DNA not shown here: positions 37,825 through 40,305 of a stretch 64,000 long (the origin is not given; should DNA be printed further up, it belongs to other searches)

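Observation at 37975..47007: Two independent GT2-catalytic-domain / polytopic-membrane-domain fusion genes (726 aa and 854 aa)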

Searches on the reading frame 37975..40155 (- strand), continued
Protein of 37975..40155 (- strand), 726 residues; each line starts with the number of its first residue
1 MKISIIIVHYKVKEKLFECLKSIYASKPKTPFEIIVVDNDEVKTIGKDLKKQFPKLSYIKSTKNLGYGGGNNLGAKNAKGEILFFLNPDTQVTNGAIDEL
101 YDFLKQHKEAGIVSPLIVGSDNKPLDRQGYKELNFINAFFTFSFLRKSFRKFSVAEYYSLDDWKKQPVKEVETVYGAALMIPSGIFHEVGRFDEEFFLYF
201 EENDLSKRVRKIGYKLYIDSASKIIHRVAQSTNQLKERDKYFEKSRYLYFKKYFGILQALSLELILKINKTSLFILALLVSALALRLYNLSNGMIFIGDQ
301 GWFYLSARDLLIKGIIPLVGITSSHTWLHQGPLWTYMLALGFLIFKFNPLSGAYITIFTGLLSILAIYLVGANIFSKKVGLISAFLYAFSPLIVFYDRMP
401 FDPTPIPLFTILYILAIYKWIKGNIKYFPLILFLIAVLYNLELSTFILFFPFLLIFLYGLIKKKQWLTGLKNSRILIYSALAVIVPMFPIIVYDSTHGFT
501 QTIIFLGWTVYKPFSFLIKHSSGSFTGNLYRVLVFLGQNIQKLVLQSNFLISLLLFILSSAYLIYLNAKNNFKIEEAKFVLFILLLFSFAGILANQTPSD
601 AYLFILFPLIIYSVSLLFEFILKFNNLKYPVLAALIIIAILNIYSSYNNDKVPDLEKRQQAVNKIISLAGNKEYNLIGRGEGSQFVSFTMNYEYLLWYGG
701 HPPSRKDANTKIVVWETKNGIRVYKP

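Call 49: search_protein_families(library=pfam, proteins=[L025:1828-2985:+, L025:2982-4400:+, L025:4397-5146:+, L025:5260-6912:+, L026:6302-7528:+, L026:8325-9962:+, L026:9959-11371:+, L026:11371-12123:+, L026:12188-13381:+], max_evalue=0.001)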
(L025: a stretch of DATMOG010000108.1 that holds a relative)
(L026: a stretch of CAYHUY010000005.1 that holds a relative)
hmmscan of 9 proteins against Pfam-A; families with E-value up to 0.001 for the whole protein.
L025:1828-2985:+ (385 aa): 3 families
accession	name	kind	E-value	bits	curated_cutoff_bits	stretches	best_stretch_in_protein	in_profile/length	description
PF00534.26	Glycos_transf_1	-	7.4e-46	156.3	26.4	1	206-364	12-171/172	Glycosyl transferases group 1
PF13692.12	Glyco_trans_1_4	-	4.2e-39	134.5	27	1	211-351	3-142/142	Glycosyl transferases group 1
PF13439.12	Glyco_transf_4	-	5.6e-06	26.9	28.5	1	19-191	1-168/170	Glycosyltransferase Family 4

L025:2982-4400:+ (472 aa): 1 family
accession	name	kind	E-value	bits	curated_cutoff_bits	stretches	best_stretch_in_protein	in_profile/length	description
PF13231.12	PMT_2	-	4.3e-06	27.5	26.1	1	62-221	2-156/160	Dolichyl-phosphate-mannose-protein mannosyltransferase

L025:4397-5146:+ (249 aa): 3 families
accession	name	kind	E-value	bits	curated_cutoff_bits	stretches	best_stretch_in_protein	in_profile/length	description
PF00535.33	Glycos_transf_2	-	1.3e-18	68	23.3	1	3-106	1-114/168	Glycosyl transferase family 2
PF13704.12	Glyco_tranf_2_4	-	1.9e-06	28.7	27.5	1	9-82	1-82/98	Glycosyl transferase family 2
PF10111.15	Glyco_tranf_2_2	-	4.4e-05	23.5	27.3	1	10-88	8-98/276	Glycosyltransferase like family 2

L025:5260-6912:+ (550 aa): 1 family
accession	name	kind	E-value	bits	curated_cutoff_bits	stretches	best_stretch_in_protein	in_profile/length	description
PF13231.12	PMT_2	-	7.4e-08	33.2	26.1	1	145-287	22-157/160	Dolichyl-phosphate-mannose-protein mannosyltransferase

L026:6302-7528:+ (408 aa): 2 families
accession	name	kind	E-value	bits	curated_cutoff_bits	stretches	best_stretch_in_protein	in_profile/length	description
PF13440.11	Polysacc_synt_3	-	3.3e-64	217.4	23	1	31-320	1-290/293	Polysaccharide biosynthesis protein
PF01943.22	Polysacc_synt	-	1.8e-25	90.4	28.2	1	8-272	2-272/274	Polysaccharide biosynthesis protein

L026:8325-9962:+ (545 aa): 6 families
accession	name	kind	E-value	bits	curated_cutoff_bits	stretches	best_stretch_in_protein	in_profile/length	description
PF00534.26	Glycos_transf_1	-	2e-38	132.1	26.4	1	364-519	13-169/172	Glycosyl transferases group 1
PF13692.12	Glyco_trans_1_4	-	1.9e-34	119.4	27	1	368-507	3-141/142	Glycosyl transferases group 1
PF13439.12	Glyco_transf_4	-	5.2e-10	40.1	28.5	1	177-350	1-169/170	Glycosyltransferase Family 4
PF08241.18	Methyltransf_11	-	5.7e-08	33.7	21.2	1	34-85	47-95/95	Methyltransferase domain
PF13524.12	Glyco_trans_1_2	-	5.1e-06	26.9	25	1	393-528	10-134/144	Glycosyl transferase-like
PF13649.12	Methyltransf_25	-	0.0003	21.9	27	1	34-81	51-97/97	Methyltransferase domain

L026:9959-11371:+ (470 aa): 1 family
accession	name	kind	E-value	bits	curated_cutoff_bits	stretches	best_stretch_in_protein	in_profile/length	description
PF13231.12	PMT_2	-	8.8e-09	36.2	26.1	1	71-234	2-160/160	Dolichyl-phosphate-mannose-protein mannosyltransferase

L026:11371-12123:+ (250 aa): 3 families
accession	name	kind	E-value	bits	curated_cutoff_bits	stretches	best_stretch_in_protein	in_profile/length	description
PF00535.33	Glycos_transf_2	-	4.6e-25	88.9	23.3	1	5-127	1-130/168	Glycosyl transferase family 2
PF13704.12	Glyco_tranf_2_4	-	2.5e-07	31.5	27.5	1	11-86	1-82/98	Glycosyl transferase family 2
PF10111.15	Glyco_tranf_2_2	-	2e-05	24.7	27.3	1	5-95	1-101/276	Glycosyltransferase like family 2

L026:12188-13381:+ (397 aa): 1 family
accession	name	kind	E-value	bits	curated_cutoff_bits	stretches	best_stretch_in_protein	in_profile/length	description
PF04932.20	Wzy_C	-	1.2e-15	58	31.7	1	201-336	5-149/149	O-Antigen ligase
